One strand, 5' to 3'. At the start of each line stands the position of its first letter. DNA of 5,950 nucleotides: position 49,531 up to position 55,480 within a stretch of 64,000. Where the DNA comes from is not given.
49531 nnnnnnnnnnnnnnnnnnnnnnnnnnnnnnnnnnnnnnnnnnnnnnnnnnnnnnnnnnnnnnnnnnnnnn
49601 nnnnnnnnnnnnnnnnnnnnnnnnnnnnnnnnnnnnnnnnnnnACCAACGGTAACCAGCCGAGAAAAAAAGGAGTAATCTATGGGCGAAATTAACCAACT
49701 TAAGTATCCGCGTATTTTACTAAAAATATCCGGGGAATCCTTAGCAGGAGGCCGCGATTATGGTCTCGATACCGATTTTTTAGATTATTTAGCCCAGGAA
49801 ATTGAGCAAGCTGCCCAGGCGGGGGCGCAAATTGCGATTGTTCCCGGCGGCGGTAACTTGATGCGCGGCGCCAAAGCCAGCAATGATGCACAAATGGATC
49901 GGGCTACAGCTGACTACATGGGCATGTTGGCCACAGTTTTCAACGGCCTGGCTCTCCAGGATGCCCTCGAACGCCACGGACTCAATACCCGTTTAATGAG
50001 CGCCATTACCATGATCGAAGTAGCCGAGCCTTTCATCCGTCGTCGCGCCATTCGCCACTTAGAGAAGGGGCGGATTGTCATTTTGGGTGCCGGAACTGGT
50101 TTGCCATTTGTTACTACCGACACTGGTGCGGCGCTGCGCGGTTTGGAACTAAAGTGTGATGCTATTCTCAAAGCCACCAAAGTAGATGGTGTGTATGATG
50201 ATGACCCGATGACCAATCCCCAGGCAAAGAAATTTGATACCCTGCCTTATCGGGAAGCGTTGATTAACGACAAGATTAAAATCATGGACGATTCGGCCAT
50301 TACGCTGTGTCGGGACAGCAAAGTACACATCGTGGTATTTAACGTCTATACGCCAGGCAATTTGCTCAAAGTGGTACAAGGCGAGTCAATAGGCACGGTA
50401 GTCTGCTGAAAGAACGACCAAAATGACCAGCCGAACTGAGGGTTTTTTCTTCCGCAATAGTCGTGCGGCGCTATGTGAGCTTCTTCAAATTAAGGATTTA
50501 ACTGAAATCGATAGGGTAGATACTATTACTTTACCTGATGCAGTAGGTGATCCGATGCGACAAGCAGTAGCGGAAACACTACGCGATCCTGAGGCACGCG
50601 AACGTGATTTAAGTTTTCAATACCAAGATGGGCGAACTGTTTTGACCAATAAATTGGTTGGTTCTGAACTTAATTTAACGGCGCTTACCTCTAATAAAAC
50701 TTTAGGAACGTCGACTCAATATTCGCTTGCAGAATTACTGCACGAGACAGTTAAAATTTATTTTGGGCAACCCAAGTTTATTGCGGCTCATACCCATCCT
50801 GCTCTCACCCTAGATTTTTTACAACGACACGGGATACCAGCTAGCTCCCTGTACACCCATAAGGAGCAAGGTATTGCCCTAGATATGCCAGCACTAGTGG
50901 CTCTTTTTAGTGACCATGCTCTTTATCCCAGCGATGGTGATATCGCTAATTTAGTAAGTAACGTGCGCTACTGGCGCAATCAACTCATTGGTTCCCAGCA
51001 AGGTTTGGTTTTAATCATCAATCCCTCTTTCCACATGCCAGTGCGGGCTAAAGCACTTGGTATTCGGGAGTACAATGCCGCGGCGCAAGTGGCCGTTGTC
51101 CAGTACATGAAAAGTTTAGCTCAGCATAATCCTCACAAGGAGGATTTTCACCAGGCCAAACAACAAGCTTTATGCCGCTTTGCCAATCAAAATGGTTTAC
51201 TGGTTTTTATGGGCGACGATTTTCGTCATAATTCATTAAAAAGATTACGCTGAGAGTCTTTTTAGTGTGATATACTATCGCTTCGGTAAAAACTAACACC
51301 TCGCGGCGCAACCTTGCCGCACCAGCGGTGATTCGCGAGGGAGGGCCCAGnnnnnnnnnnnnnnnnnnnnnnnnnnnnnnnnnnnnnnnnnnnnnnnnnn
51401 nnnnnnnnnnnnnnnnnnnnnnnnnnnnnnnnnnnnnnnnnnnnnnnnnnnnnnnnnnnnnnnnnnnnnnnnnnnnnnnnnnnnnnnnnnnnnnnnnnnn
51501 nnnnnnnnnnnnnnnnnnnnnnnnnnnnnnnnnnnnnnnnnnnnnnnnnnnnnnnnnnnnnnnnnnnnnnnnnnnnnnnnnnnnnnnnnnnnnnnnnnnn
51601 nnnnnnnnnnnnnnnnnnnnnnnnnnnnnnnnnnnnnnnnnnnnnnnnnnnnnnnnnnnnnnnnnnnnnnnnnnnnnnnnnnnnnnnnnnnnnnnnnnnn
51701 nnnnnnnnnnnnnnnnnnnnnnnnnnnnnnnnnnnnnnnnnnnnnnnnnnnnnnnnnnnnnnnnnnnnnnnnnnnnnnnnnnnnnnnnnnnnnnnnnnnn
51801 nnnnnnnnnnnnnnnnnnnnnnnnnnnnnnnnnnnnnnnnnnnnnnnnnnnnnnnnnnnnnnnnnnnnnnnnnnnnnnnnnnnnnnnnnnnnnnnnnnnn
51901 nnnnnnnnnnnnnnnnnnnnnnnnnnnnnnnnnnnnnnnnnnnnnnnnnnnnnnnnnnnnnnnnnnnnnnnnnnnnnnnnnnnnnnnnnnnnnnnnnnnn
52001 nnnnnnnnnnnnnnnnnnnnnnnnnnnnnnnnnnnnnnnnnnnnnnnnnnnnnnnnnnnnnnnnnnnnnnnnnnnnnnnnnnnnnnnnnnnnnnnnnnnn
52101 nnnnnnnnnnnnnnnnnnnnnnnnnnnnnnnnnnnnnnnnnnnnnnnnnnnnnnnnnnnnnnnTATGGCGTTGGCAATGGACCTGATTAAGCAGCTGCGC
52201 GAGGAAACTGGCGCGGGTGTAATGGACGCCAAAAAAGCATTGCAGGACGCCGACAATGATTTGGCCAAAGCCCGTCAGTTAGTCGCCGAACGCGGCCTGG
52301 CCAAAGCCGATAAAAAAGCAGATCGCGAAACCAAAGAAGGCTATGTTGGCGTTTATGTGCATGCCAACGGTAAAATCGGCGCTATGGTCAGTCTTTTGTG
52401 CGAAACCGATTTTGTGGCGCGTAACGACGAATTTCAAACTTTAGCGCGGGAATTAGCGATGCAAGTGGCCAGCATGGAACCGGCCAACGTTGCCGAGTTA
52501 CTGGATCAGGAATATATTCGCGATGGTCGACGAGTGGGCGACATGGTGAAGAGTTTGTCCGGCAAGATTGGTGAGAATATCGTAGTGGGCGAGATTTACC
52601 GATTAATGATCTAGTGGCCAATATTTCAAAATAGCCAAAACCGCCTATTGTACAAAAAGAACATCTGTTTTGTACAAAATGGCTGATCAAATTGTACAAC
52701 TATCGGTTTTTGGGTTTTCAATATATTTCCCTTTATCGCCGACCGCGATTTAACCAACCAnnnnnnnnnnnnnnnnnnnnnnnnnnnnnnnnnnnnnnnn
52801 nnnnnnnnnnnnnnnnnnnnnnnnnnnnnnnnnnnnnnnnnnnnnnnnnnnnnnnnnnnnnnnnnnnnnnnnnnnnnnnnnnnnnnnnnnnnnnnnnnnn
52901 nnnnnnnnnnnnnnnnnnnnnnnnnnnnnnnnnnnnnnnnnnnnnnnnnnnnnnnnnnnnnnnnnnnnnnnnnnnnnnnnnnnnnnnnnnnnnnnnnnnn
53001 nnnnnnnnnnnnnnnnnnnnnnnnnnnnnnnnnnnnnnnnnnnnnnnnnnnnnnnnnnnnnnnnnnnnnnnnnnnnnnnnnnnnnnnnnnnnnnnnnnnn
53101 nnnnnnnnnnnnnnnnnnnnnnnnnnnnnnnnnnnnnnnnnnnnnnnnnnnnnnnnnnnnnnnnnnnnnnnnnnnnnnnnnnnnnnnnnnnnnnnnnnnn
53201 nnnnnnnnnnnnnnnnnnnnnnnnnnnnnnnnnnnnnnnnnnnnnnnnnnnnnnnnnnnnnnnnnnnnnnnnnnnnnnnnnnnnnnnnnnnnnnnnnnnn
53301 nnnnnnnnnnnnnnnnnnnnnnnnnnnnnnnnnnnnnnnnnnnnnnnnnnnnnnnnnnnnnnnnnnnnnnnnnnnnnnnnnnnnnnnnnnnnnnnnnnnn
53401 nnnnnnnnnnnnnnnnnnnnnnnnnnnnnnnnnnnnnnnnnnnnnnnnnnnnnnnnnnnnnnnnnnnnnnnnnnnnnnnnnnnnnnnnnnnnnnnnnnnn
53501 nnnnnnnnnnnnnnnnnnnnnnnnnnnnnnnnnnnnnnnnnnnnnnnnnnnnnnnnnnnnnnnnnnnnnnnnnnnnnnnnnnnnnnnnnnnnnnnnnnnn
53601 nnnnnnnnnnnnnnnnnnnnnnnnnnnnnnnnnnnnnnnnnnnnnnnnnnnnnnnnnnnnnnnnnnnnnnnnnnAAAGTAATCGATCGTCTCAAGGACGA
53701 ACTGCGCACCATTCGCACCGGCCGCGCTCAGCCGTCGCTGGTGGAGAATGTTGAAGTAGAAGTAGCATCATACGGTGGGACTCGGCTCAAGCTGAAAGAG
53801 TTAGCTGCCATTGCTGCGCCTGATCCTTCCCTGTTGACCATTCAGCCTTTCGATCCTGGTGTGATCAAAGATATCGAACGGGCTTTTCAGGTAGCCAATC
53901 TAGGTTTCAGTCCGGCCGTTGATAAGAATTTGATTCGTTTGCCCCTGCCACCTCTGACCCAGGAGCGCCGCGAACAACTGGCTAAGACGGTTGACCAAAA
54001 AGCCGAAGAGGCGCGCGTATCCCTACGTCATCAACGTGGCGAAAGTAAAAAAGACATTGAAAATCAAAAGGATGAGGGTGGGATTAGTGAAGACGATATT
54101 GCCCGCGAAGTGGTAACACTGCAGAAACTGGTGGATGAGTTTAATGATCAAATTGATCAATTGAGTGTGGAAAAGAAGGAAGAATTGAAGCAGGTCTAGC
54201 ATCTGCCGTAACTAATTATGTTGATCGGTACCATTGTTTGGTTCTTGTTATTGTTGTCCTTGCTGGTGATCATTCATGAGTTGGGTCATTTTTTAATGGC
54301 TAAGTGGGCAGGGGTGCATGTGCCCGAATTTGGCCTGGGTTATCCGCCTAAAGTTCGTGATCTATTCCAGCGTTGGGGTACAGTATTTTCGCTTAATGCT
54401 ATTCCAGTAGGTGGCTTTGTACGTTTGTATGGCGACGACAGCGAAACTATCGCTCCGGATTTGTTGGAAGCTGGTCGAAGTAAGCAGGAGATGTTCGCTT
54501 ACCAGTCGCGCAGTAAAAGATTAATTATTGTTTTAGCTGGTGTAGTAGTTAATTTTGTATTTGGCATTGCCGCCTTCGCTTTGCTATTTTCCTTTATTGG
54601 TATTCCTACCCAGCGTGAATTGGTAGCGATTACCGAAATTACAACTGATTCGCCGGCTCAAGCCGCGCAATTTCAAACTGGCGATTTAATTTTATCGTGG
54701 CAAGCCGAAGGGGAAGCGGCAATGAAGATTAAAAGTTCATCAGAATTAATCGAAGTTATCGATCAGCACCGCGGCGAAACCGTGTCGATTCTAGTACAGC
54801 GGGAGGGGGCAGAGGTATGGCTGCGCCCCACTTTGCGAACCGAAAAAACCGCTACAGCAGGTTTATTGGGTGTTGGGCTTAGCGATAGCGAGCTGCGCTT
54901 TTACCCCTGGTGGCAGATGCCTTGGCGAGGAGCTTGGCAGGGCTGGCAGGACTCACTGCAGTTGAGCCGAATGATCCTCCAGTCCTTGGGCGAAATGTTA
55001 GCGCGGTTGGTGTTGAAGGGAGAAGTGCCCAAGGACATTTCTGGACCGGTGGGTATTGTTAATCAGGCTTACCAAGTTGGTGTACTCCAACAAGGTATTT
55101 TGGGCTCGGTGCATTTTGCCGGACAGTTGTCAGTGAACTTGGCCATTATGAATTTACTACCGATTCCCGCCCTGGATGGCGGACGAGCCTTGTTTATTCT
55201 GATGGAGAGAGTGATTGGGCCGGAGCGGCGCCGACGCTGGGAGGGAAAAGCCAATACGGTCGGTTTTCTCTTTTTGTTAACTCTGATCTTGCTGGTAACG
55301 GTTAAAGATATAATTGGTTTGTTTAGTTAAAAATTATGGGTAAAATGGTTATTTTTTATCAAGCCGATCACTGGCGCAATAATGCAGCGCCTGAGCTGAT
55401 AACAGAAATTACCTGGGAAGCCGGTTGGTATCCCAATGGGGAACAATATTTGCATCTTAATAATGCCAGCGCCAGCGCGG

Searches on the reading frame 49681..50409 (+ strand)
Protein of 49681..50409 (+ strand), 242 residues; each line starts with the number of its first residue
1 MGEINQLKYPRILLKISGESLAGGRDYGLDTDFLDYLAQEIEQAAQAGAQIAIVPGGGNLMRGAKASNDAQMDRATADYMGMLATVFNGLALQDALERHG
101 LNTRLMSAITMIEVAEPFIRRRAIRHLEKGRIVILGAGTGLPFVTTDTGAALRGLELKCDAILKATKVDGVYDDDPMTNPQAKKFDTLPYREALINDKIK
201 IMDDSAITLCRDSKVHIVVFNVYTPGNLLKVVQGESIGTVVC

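Call 46: find_homologous_proteins(query=window:49681-50409:+, max_evalue=1e-30)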
Query window:49681-50409:+ (242 aa): 8000 proteins with E <= 1e-30 among 8000 candidates; the best 120 are listed.
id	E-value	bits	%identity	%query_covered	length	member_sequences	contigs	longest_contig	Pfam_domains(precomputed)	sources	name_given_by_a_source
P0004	5.2e-154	529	100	100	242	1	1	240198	PF00696.34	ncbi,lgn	-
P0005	5.6e-118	411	79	98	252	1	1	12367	PF00696.34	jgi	jgi:uridylate kinase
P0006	6.0e-116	404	79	98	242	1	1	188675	PF00696.34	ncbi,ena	-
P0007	9.3e-102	358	67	99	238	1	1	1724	PF00696.34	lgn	-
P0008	9.7e-101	354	68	97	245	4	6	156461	PF00696.34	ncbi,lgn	-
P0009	1.2e-99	351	66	99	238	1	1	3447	PF00696.34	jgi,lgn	-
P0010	2.7e-99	350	70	97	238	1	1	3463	PF00696.34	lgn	-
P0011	4.0e-99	349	66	100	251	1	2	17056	PF00696.34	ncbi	-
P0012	2.7e-98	346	65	99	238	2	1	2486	PF00696.34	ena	-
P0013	1.5e-96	341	65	98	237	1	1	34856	PF00696.34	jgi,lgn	-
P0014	1.9e-96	340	65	98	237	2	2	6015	PF00696.34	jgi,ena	-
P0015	1.1e-95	338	67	97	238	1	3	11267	PF00696.34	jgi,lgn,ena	-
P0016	1.2e-95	338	65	97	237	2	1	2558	PF00696.34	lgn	-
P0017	1.4e-95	337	67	97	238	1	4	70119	PF00696.34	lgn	-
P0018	3.5e-95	336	64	98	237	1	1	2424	PF00696.34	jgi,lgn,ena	-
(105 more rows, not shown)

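Call 47: find_encoding_contigs(protein=P0006, flank=10000, max_places=1)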
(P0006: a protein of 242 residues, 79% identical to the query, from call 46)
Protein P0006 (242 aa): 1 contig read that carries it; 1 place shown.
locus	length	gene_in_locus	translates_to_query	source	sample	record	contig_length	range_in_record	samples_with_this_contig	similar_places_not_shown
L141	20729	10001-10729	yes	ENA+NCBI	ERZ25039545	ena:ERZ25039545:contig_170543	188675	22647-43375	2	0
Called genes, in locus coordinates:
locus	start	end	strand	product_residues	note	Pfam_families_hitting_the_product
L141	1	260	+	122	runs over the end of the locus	-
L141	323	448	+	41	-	-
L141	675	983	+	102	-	-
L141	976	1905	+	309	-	PF00905:Transpeptidase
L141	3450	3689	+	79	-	PF01751:Toprim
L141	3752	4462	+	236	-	PF01131:Topoisom_bac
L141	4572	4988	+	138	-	PF01131:Topoisom_bac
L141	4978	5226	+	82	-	-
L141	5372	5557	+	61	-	PF01396:Zn_ribbon_Top1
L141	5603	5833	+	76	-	-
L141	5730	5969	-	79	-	-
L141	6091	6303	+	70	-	-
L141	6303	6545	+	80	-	-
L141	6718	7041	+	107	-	-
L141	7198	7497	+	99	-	-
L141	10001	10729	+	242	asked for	PF00696:AA_kinase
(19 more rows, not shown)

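Call 48: find_encoding_contigs(protein=P0005, flank=10000, max_places=1)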
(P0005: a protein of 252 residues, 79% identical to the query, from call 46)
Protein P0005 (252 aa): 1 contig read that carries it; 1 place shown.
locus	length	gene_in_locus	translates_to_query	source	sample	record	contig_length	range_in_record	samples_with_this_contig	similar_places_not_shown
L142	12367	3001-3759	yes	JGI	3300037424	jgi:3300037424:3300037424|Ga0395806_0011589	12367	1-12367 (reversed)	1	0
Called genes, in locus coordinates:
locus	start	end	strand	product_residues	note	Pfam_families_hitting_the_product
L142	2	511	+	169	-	?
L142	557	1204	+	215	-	PF02223:Thymidylate_kin, PF13521:AAA_28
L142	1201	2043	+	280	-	PF01261:AP_endonuc_2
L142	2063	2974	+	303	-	PF00763:THF_DHG_CYH, PF02882:THF_DHG_CYH_C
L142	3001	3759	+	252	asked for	PF00696:AA_kinase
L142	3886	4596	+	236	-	PF00318:Ribosomal_S2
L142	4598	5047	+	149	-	PF00889:EF_TS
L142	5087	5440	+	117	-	PF05973:Gp49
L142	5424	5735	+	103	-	PF13744:HTH_37 (weak), PF13560:HTH_31, PF12844:HTH_19, PF13443:HTH_26 (weak), PF01381:HTH_3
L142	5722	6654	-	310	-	-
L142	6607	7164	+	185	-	PF01765:RRF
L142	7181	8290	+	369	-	PF02163:Peptidase_M50, PF13180:PDZ_2 (weak), PF17820:PDZ_6 (weak)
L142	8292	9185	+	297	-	PF13793:Pribosyltran_N (weak), PF00156:Pribosyltran, PF14572:Pribosyl_synth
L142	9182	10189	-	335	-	PF00933:Glyco_hydro_3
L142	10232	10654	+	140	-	-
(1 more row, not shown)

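Call 49: find_encoding_contigs(protein=P0008, flank=10000, max_places=1)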
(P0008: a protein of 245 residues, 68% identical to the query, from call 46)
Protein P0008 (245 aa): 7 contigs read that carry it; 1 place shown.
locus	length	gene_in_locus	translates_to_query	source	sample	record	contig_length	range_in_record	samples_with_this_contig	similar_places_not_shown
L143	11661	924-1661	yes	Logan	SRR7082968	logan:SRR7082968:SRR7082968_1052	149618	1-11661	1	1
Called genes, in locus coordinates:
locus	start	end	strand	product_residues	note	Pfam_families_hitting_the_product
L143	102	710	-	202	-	-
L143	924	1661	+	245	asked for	PF00696:AA_kinase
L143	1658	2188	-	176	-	PF00258:Flavodoxin_1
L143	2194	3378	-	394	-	PF07907:YibE_F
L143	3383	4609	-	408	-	-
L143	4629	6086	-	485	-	PF09852:DUF2079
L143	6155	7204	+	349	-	PF09587:PGA_cap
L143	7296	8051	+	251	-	-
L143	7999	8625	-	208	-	PF14681:UPRTase, PF00156:Pribosyltran (weak)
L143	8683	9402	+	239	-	PF00696:AA_kinase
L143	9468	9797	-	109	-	PF03819:MazG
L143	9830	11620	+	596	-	PF01807:Zn_ribbon_DnaG, PF08275:DNAG_N, PF01751:Toprim, PF13155:Toprim_2, PF13662:Toprim_4, PF10410:DnaB_bind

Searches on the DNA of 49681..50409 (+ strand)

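Call 91: search_rna_families(source=L142, start=10600, end=10950, threshold=gathering)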
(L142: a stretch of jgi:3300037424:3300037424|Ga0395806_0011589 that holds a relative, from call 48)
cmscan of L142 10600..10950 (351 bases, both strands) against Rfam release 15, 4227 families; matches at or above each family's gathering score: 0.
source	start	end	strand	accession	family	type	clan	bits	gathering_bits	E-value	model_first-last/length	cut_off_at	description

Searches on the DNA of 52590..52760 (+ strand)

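Call 71: search_rna_families(source=window, start=52590, end=52760, threshold=evalue, max_evalue=1)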
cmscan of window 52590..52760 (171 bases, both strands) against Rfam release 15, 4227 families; matches with E-value up to 1: 1.
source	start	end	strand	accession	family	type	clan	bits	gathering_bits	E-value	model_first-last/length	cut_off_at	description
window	52590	52690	-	RF02469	Ms_IGR-7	Gene; sRNA;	-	14.5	45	0.97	1-118/118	no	Actinobacteria sRNA Ms_IGR-7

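Call 88: search_dna_similar(query=window:52615-52732:+, collection=plasmids, mode=distant, max_evalue=0.01, max_rows=10)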
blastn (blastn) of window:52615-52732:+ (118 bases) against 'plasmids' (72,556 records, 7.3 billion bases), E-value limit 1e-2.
No match.

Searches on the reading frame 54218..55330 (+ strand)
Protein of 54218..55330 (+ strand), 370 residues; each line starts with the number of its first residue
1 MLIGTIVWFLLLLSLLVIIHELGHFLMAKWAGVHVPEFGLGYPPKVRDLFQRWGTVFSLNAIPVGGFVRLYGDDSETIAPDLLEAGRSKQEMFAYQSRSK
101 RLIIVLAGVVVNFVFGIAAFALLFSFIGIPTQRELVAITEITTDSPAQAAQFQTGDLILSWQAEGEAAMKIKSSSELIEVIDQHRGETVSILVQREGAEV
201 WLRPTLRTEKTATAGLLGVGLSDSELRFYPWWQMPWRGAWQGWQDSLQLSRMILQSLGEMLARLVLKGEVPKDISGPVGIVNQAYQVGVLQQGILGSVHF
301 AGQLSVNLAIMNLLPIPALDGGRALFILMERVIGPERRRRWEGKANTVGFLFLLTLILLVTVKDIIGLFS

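Call 23: find_encoding_contigs(protein=window:54218-55330:+, flank=10000, max_places=2)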
Protein window:54218-55330:+ (370 aa): 1 contig read that carries it; 1 place shown.
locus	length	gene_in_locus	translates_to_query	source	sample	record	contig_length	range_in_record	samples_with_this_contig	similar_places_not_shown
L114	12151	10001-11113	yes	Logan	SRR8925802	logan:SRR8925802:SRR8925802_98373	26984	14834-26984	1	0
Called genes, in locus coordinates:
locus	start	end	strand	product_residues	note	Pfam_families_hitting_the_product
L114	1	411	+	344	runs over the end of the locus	-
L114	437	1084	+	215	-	PF02223:Thymidylate_kin, PF13521:AAA_28 (weak)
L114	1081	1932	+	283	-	PF01261:AP_endonuc_2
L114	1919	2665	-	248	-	-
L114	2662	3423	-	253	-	-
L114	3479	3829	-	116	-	-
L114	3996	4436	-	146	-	-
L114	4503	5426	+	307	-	PF00763:THF_DHG_CYH, PF02882:THF_DHG_CYH_C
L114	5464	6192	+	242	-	PF00696:AA_kinase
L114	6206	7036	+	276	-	-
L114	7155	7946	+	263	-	PF00318:Ribosomal_S2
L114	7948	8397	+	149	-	PF00889:EF_TS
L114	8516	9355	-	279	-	PF06691:DUF1189 (weak)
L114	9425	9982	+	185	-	PF01765:RRF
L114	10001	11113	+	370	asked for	PF02163:Peptidase_M50, PF13180:PDZ_2 (weak)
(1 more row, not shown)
